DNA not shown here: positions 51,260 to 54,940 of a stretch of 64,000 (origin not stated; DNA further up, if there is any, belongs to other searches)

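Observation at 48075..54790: Cluster of four secreted surface proteins built from shuffled shared modules, including a 1126-aa giant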

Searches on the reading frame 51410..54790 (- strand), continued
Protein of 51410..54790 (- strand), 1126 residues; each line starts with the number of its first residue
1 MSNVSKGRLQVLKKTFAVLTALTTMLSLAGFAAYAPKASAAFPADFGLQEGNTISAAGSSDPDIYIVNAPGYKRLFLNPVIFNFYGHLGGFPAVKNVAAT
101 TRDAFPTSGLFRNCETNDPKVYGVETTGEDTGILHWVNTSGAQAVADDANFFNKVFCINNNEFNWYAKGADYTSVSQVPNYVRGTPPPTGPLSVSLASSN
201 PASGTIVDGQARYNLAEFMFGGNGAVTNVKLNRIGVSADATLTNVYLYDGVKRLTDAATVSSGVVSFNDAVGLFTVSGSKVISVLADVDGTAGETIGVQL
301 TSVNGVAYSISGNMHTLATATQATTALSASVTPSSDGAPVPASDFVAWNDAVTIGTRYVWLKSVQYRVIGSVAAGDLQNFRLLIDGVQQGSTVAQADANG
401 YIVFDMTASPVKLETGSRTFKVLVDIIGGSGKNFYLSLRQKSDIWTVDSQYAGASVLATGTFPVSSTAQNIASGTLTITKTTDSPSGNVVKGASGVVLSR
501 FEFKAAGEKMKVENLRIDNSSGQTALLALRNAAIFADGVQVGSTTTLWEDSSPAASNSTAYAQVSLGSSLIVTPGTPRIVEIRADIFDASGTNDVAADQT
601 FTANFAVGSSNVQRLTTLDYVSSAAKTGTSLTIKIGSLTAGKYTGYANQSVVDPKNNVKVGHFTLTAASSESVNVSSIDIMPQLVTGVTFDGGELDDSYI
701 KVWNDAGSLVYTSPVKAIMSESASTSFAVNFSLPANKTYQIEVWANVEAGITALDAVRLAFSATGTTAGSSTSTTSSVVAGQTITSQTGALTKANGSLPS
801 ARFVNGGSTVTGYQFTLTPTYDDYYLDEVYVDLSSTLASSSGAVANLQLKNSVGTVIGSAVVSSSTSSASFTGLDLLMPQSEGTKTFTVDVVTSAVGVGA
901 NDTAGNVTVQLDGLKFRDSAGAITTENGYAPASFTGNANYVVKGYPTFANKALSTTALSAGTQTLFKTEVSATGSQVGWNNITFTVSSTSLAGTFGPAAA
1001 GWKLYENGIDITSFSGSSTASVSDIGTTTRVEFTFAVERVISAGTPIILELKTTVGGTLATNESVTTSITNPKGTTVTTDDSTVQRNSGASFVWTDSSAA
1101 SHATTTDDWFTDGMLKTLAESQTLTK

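Call 49: find_encoding_contigs(protein=P0195, flank=8000, max_places=2)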
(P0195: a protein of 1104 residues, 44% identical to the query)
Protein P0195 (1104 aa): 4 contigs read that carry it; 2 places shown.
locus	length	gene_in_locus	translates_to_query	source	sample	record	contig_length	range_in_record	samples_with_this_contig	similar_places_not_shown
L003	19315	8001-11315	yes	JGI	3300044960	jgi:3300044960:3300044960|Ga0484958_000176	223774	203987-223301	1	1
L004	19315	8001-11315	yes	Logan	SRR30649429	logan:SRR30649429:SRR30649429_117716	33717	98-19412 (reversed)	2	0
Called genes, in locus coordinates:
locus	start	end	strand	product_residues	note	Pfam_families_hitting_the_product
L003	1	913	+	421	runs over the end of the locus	PF00089:Trypsin, PF13365:Trypsin_2, PF13180:PDZ_2, PF00595:PDZ (weak), PF17820:PDZ_6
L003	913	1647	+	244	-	PF13365:Trypsin_2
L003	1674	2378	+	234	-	-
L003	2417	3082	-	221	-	PF01797:Y1_Tnp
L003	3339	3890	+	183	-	-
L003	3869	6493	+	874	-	PF00633:HHH (faint), PF12836:HHH_3, PF00932:LTD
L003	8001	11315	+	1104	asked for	-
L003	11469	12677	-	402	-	PF13439:Glyco_transf_4, PF13579:Glyco_trans_4_4, PF00534:Glycos_transf_1, PF13692:Glyco_trans_1_4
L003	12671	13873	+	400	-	PF13439:Glyco_transf_4, PF13579:Glyco_trans_4_4 (weak), PF20706:GT4-conflict, PF00534:Glycos_transf_1, PF13692:Glyco_trans_1_4, PF13524:Glyco_trans_1_2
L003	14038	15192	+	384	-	PF13439:Glyco_transf_4, PF13579:Glyco_trans_4_4, PF20706:GT4-conflict (faint), PF00534:Glycos_transf_1, PF13692:Glyco_trans_1_4, PF13524:Glyco_trans_1_2 (faint)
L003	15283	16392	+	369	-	PF13439:Glyco_transf_4 (weak), PF20706:GT4-conflict, PF00534:Glycos_transf_1, PF13692:Glyco_trans_1_4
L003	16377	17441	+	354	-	PF00534:Glycos_transf_1, PF13692:Glyco_trans_1_4, PF13524:Glyco_trans_1_2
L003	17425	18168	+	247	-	PF01522:Polysacc_deac_1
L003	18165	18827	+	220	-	-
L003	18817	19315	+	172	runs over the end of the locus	PF08241:Methyltransf_11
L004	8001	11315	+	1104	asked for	-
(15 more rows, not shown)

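Call 54: list_cluster_members(proteins=[P0238, P0233, P0121, P0186, P0216, P0218, P0230, P0143, P0178, P0235])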
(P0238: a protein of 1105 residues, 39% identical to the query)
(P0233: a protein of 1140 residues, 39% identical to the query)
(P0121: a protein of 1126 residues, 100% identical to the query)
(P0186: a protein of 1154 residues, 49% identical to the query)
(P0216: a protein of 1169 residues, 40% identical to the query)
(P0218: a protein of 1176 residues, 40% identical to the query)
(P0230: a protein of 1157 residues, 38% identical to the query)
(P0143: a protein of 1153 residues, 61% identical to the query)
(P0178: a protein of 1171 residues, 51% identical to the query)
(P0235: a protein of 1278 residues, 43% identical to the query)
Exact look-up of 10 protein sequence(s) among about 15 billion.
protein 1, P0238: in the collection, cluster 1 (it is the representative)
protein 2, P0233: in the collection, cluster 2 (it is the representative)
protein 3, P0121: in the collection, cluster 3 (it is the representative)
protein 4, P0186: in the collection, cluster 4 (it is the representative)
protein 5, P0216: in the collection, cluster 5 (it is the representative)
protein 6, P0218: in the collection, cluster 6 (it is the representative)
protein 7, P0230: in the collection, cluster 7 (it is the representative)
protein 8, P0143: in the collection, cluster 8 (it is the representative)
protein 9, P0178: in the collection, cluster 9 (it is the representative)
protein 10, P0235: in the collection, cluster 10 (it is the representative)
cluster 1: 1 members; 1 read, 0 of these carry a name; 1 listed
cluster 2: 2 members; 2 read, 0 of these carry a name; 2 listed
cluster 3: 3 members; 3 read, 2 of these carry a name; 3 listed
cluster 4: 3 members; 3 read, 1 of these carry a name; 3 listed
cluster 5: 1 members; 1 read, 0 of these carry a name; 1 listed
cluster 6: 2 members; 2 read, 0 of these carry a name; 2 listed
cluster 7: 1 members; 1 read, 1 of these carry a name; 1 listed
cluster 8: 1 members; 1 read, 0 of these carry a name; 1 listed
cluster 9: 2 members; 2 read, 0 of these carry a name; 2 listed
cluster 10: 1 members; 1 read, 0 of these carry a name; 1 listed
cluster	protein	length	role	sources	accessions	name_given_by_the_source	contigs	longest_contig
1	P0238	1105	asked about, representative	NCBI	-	-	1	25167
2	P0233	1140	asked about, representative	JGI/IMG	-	-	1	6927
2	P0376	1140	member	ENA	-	-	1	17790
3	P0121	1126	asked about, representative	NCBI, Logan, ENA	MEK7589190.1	MAG: hypothetical protein AAB479_00980 [Patescibacteria group bacterium]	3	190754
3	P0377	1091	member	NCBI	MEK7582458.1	MAG: hypothetical protein AAB452_01175, partial [Patescibacteria group bacterium]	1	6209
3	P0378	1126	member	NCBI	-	-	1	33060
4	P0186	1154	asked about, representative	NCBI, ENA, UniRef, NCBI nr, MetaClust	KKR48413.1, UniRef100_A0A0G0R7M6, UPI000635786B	MAG: LPXTG-motif cell wall anchor domain protein [Candidatus Curtissbacteria bacterium ... | LPXTG-motif cell wall anchor domain protein n=1 Tax=Candidatus Curtissbacteria bacterium ... | status=active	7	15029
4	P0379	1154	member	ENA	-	-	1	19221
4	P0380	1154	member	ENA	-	-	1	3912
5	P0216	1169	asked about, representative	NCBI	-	-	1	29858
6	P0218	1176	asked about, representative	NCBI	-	-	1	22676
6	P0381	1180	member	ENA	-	-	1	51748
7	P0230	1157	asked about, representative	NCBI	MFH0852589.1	MAG: hypothetical protein V1845_03220 [bacterium]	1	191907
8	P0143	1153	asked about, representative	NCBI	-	-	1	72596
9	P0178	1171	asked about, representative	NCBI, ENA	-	-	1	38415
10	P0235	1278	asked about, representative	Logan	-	-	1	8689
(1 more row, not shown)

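Call 55: find_related_loci(query=A2, collection=genome_contigs, flank=7000)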
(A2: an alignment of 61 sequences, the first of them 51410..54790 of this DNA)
Query A2 (1126 aa) in genome_contigs; peptide patterns used: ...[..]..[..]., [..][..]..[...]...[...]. (x = any residue, [..] = any of these).
308 stretches matched a pattern; 177 encode a relative of the query (tblastn E <= 1e-3); the best 80 are kept; 78 distinct loci.
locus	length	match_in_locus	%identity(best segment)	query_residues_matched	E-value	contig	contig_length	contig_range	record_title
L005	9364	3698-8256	81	1-1126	0e+0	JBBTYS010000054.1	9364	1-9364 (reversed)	MAG: Patescibacteria group bacterium isolate H41-bin028_1 H41_bin028_1_000000000054, whole genome shotgun sequence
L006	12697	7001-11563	63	1-1125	0e+0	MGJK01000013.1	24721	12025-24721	MAG: Candidatus Yanofskybacteria bacterium RIFCSPHIGHO2_01_FULL_44_24 rifcsphigho2_01_scaffold_3743, whole genome shotgu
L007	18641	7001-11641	68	1-1126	0e+0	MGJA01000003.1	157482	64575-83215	MAG: Candidatus Yanofskybacteria bacterium RIFCSPHIGHO2_01_FULL_41_21 rifcsphigho2_01_scaffold_127, whole genome shotgun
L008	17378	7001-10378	56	1-1124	0e+0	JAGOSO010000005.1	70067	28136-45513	MAG: Candidatus Paceibacterota bacterium isolate Gw_Eff_bin_33 Gw_Eff_520_length_70067_cov_7.137532, whole genome shotgu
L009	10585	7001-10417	56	1-1126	0e+0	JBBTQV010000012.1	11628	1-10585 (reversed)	MAG: Patescibacteria group bacterium isolate H41-bin111_1 H41_bin111_1_000000000012, whole genome shotgun sequence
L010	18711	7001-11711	56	1-1126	0e+0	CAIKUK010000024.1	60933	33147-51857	MAG: Candidatus Yanofskybacteria bacterium isolate LJ-13-9m_bin-277 genome assembly, contig: bin-277:24/24, whole genome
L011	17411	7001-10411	54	1-1125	0e+0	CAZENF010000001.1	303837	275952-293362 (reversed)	MAG TPA_asm: uncultured Candidatus Saccharibacteria bacterium isolate SRP273308_co1_433 genome assembly, contig: NODE_27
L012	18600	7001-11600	65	1-1126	0e+0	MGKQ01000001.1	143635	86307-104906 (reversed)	MAG: Candidatus Yanofskybacteria bacterium RIFCSPLOWO2_02_FULL_41_13 rifcsplowo2_02_scaffold_100, whole genome shotgun s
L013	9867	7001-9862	57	12-928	0e+0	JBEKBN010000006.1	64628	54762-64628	MAG: Minisyncoccia bacterium isolate SPRUCE 137 SPRUCE_137_6, whole genome shotgun sequence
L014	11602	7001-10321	42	1-1126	0e+0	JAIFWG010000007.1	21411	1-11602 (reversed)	MAG: Candidatus Parcubacteria bacterium isolate viral-cat_41_14 PAFVLPS_2018_scaffold_19815, whole genome shotgun sequen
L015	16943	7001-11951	51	2-1124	0e+0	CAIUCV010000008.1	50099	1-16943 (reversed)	MAG: Candidatus Yanofskybacteria bacterium isolate D14_bin-0819 genome assembly, contig: bin-0819:08/23, whole genome sh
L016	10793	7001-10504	40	1-1118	0e+0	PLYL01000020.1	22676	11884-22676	MAG: Candidatus Yanofskybacteria bacterium isolate palsa_1334 73.20120700_P3D.271_contig_243, whole genome shotgun seque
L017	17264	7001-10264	38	11-1118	0e+0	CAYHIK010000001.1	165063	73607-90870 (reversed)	MAG TPA_asm: uncultured Candidatus Saccharibacteria bacterium isolate ERP119705_co13_612 genome assembly, contig: NODE_8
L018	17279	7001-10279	38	1-1124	8e-161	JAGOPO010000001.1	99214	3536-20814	MAG: Candidatus Paceibacterota bacterium isolate Gw_Eff_bin_126 Gw_Eff_266_length_99214_cov_7.250931, whole genome shotg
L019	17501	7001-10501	52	1-1126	0e+0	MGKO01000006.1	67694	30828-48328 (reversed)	MAG: Candidatus Yanofskybacteria bacterium RIFCSPLOWO2_01_FULL_49_17 rifcsplowo2_01_scaffold_1758, whole genome shotgun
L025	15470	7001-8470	45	1-481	3e-107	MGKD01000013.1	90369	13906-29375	MAG: Candidatus Yanofskybacteria bacterium RIFCSPHIGHO2_12_FULL_45_19b rifcsphigho2_12_scaffold_308, whole genome shotgu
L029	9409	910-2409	44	12-506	5e-103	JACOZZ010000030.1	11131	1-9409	MAG: Candidatus Yanofskybacteria bacterium isolate NC_groundwater_218_Ag_S-0.1um_43_10 S4_GD2017_2_S1_scaffold_4369, who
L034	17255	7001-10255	32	8-995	4e-99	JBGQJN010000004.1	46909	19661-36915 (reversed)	MAG: Candidatus Paceibacteria bacterium isolate OBJ2_061818_070_22 k141_1262871_length_46909_cov_9.0000, whole genome sh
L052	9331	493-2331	40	1-751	3e-89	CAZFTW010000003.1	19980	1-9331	MAG TPA_asm: uncultured Candidatus Saccharibacteria bacterium isolate binchicken_co227_337 genome assembly, contig: NODE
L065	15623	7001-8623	42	3-531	1e-99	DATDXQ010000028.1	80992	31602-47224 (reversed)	MAG TPA_asm: Candidatus Paceibacterota bacterium isolate SMAG_U8143 k141_2147884, whole genome shotgun sequence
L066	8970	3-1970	66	46-1126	3e-81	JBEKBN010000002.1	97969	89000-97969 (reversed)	MAG: Minisyncoccia bacterium isolate SPRUCE 137 SPRUCE_137_2, whole genome shotgun sequence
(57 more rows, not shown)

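Call 91: find_encoding_contigs(protein=P0238, flank=9000, max_places=1)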
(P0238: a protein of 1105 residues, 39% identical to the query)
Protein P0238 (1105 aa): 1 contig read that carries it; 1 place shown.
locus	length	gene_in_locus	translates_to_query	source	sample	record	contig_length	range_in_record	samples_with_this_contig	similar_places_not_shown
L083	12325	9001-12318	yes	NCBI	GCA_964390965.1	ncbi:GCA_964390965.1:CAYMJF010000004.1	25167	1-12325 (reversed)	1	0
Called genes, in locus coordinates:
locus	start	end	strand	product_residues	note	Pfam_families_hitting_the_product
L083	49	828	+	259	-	PF01263:Aldose_epim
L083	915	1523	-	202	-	PF08207:EFP_N, PF01132:EFP, PF09285:Elong-fact-P_C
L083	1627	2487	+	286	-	PF00140:Sigma70_r1_2 (faint), PF04542:Sigma70_r2, PF04545:Sigma70_r4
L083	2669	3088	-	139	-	-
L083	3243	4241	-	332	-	PF00154:RecA_N, PF08423:Rad51, PF13481:AAA_25 (faint), PF06745:ATPase (weak), PF01637:ATPase_2 (weak), PF27531:MT3502_N (weak), PF21096:RecA_C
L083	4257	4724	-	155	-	PF09136:Glucodextran_B (weak)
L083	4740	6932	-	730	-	PF13491:FtsK_4TM (weak), PF17854:FtsK_alpha, PF01580:FtsK_SpoIIIE, PF09397:FtsK_gamma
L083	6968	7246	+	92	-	-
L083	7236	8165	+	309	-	-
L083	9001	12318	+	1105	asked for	-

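Call 92: find_encoding_contigs(protein=P0240, flank=9000, max_places=1)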
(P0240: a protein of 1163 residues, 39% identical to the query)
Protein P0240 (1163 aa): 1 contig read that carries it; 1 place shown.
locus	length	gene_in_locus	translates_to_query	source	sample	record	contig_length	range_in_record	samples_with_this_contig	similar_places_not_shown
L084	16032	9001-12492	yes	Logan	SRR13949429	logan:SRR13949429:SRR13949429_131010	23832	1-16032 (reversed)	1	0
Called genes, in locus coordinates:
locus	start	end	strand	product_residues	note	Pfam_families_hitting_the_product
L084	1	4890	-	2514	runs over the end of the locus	PF00932:LTD, PF09430:EMC7_beta-sandw (faint), PF13620:CarboxypepD_reg, PF13715:CarbopepD_reg_2, PF13205:Big_5, PF13620:CarboxypepD_reg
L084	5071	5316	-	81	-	-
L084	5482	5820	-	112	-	PF12728:HTH_17 (weak)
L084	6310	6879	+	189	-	PF04542:Sigma70_r2, PF08281:Sigma70_r4_2, PF04545:Sigma70_r4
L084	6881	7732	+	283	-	PF18915:DUF5667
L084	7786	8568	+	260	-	PF01209:Ubie_methyltran (weak), PF02353:CMAS (weak), PF13489:Methyltransf_23, PF06325:PrmA (weak), PF08241:Methyltransf_11, PF08242:Methyltransf_12, PF13649:Methyltransf_25, PF13847:Methyltransf_31, +1 more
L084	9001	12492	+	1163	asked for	-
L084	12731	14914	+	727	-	PF04932:Wzy_C, PF02259:FAT (faint), PF07719:TPR_2 (faint), PF13181:TPR_8 (faint), PF13431:TPR_17 (faint), PF13428:TPR_14 (faint), PF13432:TPR_16 (faint), PF13414:TPR_11 (weak), +1 more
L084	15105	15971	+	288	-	PF13240:Zn_Ribbon_1 (faint)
